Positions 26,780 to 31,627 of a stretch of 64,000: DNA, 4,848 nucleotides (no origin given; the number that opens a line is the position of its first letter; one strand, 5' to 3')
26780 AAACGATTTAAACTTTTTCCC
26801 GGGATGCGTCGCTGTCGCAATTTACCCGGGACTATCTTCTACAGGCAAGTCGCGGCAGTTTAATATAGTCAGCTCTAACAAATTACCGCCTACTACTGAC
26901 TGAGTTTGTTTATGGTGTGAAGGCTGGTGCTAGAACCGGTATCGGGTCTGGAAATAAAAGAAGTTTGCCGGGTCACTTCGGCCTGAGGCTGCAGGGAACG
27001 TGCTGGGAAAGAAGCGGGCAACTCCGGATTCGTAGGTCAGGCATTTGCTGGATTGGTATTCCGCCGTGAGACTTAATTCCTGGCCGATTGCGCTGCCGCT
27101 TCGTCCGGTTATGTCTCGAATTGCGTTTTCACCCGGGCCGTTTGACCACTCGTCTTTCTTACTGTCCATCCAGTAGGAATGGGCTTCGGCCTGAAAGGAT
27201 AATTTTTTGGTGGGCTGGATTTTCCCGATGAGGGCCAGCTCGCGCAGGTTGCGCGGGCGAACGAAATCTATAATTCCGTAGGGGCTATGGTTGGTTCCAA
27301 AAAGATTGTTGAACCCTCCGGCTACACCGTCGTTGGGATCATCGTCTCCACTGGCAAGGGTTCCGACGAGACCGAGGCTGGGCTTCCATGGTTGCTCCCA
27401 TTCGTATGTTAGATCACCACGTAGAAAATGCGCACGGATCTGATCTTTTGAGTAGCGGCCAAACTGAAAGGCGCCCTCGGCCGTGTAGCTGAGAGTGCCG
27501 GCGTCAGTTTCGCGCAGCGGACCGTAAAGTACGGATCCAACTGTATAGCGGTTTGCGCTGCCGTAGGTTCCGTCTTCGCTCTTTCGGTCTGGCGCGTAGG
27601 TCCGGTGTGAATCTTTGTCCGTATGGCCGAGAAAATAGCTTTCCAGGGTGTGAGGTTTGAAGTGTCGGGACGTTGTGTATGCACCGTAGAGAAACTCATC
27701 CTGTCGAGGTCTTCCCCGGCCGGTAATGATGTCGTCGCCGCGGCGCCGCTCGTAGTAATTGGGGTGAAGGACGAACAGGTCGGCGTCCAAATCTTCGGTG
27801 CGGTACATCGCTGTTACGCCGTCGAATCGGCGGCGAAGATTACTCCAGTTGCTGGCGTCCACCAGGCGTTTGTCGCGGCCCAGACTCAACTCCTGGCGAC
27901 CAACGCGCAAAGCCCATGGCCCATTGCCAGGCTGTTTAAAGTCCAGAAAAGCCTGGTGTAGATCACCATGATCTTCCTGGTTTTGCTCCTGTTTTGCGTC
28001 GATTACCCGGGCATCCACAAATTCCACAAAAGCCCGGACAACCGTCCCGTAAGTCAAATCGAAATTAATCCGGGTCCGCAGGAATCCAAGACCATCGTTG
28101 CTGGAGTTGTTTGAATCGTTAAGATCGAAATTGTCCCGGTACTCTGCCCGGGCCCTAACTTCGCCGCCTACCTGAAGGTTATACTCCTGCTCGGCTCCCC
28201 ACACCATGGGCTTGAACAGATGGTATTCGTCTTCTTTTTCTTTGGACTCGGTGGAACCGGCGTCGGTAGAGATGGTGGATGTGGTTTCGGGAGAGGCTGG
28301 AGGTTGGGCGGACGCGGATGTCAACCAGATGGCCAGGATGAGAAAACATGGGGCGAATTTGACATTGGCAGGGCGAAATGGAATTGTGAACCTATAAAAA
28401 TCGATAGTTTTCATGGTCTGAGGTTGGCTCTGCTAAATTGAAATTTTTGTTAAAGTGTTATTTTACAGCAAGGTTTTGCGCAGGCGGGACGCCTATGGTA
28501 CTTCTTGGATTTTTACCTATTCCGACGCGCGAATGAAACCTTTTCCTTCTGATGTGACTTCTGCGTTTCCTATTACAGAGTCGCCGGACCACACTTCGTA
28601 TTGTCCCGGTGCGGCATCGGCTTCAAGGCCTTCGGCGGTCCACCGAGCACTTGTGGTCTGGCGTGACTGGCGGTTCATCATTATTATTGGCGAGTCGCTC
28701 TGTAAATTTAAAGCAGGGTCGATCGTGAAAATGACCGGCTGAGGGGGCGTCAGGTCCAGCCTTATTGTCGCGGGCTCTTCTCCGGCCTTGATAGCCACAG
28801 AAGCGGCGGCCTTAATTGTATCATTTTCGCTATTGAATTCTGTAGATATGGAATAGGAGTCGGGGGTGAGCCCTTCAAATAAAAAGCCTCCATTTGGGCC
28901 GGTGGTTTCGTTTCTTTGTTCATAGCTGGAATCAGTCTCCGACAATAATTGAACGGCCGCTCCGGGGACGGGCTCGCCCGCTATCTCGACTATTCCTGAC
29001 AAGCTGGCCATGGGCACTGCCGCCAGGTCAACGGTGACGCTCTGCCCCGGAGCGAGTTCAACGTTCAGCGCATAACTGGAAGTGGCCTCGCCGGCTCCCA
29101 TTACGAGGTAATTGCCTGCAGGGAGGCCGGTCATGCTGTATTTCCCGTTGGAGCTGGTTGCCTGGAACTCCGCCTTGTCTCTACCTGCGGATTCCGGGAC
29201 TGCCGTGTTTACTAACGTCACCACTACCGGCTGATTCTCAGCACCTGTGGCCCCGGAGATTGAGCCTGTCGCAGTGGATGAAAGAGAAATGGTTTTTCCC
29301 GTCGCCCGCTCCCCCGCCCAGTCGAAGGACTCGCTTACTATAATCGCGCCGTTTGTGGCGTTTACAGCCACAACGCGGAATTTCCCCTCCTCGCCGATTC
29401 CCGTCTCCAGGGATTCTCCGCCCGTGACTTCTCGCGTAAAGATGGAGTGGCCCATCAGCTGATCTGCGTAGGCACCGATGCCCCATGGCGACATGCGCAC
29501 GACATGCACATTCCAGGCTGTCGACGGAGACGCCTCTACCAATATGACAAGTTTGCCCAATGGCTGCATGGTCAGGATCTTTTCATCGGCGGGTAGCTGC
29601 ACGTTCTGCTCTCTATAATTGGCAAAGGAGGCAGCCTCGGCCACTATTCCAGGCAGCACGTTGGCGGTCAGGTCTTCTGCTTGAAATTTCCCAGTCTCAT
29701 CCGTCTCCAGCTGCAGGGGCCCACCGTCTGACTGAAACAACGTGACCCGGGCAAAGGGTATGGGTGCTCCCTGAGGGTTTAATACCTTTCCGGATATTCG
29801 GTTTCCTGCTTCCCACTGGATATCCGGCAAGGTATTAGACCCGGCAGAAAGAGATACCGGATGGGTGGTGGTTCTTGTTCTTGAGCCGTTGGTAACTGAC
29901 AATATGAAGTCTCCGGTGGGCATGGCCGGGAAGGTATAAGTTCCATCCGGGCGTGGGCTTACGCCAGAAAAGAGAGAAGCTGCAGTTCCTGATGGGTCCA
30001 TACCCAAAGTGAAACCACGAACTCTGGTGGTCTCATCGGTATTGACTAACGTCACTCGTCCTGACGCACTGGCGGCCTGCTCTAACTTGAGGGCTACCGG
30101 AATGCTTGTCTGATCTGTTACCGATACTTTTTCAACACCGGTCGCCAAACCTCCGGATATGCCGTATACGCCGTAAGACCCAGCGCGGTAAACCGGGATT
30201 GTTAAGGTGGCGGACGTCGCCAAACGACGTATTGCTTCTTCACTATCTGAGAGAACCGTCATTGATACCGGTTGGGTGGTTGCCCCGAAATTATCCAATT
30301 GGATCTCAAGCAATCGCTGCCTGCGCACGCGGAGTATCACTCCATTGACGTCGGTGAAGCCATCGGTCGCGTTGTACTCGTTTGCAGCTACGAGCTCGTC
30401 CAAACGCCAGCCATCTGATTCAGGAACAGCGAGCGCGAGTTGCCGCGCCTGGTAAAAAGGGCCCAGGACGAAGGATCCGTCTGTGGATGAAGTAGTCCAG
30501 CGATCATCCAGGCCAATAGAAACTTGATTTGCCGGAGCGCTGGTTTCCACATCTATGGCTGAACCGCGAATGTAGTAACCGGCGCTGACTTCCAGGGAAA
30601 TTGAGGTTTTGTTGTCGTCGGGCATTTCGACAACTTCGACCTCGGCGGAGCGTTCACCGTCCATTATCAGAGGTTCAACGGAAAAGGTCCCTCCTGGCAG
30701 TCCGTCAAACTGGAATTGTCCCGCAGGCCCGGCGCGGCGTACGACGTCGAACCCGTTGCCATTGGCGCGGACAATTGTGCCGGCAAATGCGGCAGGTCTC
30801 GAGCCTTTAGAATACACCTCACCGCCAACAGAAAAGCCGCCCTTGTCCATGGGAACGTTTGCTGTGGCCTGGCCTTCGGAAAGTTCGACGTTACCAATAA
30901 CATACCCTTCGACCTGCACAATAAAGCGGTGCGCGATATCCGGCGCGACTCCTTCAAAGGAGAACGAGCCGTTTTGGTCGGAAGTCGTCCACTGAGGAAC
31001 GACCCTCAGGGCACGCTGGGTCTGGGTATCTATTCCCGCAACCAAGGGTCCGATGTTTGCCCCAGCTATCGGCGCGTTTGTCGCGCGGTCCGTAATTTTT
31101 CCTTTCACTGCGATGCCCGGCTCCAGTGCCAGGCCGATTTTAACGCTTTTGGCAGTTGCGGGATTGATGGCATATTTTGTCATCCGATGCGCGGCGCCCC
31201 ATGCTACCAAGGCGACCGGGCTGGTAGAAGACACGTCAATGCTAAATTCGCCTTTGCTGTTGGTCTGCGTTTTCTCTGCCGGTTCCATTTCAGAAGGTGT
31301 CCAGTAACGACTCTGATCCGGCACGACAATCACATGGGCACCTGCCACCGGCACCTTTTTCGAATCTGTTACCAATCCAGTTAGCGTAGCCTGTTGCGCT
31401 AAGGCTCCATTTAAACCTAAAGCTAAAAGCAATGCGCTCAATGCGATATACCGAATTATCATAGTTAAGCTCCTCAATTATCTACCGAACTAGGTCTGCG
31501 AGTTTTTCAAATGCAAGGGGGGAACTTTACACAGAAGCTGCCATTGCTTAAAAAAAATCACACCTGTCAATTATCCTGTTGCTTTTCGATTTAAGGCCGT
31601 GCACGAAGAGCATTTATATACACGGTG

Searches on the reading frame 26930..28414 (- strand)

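Call 73: search_protein_families(library=pfam, proteins=[window:26930-28414:-], max_evalue=0.00001)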
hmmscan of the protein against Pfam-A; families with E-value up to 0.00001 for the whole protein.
window:26930-28414:- (494 aa): 1 family
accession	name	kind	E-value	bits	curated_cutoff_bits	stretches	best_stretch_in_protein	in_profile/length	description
PF13372.12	Alginate_exp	-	9.5e-69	232.5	25.2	1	79-473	2-380/395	Alginate export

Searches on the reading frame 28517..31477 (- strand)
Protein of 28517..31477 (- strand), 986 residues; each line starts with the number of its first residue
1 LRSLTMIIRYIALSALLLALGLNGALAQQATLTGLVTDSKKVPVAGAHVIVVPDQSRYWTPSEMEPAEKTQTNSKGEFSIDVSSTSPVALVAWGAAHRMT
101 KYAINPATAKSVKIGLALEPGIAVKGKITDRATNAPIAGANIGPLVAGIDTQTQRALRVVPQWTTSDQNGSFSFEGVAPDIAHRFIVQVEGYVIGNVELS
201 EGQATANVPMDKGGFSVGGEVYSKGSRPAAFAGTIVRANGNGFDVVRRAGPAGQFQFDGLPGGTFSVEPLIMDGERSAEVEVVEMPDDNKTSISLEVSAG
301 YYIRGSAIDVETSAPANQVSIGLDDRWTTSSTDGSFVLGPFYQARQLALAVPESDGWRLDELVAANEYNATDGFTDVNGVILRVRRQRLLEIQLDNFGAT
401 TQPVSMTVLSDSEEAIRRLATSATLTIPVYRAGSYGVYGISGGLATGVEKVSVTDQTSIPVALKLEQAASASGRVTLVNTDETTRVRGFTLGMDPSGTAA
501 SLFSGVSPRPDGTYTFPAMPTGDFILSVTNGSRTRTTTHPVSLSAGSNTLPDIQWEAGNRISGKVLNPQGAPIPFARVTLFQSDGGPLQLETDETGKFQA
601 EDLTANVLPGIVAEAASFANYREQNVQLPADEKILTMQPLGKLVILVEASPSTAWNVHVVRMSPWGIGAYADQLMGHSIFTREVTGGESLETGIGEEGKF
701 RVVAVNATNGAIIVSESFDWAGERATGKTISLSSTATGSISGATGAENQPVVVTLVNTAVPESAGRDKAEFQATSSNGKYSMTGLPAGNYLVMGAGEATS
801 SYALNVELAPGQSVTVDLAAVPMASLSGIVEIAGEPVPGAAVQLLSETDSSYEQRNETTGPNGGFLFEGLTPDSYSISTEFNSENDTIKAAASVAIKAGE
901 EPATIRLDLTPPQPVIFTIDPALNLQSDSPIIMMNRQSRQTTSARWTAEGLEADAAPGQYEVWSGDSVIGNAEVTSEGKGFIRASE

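Call 5: search_protein_families(library=pfam, proteins=[window:28517-31477:-], max_evalue=0.01)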
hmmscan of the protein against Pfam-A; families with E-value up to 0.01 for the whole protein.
window:28517-31477:- (986 aa): 12 families
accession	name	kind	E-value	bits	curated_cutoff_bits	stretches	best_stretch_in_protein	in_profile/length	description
PF13620.12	CarboxypepD_reg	-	3e-44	149.7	32.3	5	561-632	2-73/82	Carboxypeptidase regulatory-like domain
PF13715.12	CarbopepD_reg_2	-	4.1e-15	56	32.2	0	124-200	1-63/88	CarboxypepD_reg-like domain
PF17210.9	SdrD_B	-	1.3e-12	48.4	29.7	1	828-882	15-67/112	SdrD B-like domain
PF17802.7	SpaA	-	7.7e-12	45.7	23.1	0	834-887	13-65/91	Prealbumin-like fold domain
PF20598.4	DUF6795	-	4.4e-08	33.8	27.4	0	827-869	2-45/103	Domain of unknown function (DUF6795)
PF23193.1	NOMO_3rd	-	1.8e-06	28.4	27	0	251-277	66-92/120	NOMO third transthyretin-like domain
PF10670.15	DUF4198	-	6.6e-06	26.8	34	0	761-868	96-194/209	Domain of unknown function (DUF4198)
PF07210.18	DUF1416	-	0.00012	22.4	23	0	813-850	9-46/97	Protein of unknown function (DUF1416)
PF01060.29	TTR-52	-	0.0015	19.5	24.9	0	64-85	27-48/79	Transthyretin-like family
PF02369.22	Big_1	-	0.0035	17.8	34.9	1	28-87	17-71/93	Bacterial Ig-like domain (group 1)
PF00775.27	Dioxygenase_C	-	0.0035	17.2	27.3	0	554-604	23-75/182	Dioxygenase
PF09430.16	EMC7_beta-sandw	-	0.0085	16.7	26.6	0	505-529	22-46/122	ER membrane protein complex subunit 7, beta-sandwich domain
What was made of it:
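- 28517..31477 (-): CarboxypepD_reg-repeat protein (986 aa), a conserved neighbour of the module. Pfam (call 5).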

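Call 64: search_protein_families(library=ncbifam, proteins=[window:28517-31477:-], max_evalue=0.001)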
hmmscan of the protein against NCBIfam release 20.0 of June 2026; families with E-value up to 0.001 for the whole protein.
window:28517-31477:- (986 aa): 2 families
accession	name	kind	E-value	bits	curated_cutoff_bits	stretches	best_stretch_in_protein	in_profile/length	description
TIGR04134.1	lipo_with_rSAM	hypoth_equivalog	4.3e-09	36.5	39.8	0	33-87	43-96/150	radical SAM-associated putative lipoprotein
NF058648.1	ECF_sub_HI1622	equivalog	8.7e-05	22.6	100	0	554-603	20-70/180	NikL family nickel/cobalt ECF transporter subunit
